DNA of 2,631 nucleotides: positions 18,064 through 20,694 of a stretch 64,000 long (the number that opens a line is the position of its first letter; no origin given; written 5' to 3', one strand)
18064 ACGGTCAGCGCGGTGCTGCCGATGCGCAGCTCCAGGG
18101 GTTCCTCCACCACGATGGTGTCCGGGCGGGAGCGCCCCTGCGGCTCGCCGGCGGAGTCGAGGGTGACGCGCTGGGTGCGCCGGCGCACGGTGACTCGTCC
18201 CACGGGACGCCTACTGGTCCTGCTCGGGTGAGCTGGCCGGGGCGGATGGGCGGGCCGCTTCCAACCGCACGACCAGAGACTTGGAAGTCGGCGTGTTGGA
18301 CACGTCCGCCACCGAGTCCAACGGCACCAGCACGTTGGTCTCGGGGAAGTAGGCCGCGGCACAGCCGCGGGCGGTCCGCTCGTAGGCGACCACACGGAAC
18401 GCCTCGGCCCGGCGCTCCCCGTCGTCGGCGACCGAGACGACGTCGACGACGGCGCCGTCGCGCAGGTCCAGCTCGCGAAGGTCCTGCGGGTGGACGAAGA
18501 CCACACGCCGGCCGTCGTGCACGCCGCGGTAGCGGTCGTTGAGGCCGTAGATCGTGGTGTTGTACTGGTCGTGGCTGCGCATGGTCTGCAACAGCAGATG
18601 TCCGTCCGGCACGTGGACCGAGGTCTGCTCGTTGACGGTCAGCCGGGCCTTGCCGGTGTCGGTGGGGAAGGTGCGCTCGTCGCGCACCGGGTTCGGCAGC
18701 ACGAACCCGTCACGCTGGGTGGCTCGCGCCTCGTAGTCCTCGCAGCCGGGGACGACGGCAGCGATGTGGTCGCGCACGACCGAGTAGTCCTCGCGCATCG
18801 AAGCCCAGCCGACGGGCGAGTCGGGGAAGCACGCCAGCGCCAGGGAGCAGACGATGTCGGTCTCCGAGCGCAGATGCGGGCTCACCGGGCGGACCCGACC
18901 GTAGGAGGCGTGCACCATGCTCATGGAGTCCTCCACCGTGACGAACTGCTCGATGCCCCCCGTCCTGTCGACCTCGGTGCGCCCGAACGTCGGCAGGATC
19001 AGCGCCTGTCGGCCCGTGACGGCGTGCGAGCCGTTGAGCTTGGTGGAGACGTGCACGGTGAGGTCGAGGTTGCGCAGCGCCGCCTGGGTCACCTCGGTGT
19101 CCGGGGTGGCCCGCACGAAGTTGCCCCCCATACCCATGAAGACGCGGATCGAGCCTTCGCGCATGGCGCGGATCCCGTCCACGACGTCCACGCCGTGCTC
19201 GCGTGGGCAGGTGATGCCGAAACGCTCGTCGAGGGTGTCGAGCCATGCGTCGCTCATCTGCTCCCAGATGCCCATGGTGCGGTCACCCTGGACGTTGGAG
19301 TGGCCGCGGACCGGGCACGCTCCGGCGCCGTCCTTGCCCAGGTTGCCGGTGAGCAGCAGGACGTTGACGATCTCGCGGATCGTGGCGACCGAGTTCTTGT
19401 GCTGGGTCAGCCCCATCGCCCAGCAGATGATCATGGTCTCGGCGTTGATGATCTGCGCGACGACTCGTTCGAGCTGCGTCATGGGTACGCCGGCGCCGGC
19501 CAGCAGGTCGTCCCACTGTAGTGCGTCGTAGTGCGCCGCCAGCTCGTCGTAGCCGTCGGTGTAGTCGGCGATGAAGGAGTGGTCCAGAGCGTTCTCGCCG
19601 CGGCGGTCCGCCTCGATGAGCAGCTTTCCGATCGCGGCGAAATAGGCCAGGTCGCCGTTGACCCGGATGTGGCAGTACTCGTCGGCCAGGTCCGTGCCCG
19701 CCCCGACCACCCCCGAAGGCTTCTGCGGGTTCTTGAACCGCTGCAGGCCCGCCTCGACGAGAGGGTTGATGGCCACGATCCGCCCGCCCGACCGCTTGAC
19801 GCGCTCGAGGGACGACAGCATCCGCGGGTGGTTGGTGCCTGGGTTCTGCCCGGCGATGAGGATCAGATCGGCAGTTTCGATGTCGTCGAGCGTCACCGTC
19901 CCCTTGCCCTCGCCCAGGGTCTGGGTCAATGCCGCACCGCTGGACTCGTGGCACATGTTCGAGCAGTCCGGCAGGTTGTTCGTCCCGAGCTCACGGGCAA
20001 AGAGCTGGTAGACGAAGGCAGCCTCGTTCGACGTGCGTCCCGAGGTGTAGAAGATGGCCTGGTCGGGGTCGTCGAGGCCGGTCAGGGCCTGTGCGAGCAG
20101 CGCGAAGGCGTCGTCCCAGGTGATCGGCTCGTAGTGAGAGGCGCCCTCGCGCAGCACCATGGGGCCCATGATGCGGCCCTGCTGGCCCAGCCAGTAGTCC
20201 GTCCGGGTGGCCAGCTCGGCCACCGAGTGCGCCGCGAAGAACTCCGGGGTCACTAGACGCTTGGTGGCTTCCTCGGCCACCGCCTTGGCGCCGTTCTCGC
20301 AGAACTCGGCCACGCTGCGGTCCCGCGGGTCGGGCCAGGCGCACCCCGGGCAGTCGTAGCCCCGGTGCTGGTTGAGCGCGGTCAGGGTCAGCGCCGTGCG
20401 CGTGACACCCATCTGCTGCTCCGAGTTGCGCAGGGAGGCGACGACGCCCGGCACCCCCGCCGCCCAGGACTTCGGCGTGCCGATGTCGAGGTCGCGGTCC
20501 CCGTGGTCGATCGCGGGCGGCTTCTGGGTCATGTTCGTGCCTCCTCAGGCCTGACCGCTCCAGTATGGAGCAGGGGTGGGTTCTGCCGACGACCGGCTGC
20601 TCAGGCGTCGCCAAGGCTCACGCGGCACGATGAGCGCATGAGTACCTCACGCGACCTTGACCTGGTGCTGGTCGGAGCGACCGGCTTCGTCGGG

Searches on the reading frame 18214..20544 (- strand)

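Call 61: search_protein_families(library=pfam, proteins=[window:18214-20544:-], max_evalue=0.00001)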
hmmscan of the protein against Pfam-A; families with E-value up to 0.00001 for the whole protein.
window:18214-20544:- (777 aa): 2 families
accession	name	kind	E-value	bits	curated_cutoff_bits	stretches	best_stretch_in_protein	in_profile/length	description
PF00384.28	Molybdopterin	-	2.3e-23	83.2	24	1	124-499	1-292/353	Molybdopterin oxidoreductase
PF01568.27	Molydop_binding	-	4.5e-11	43.2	26.8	1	650-756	1-108/110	Molydopterin dinucleotide binding domain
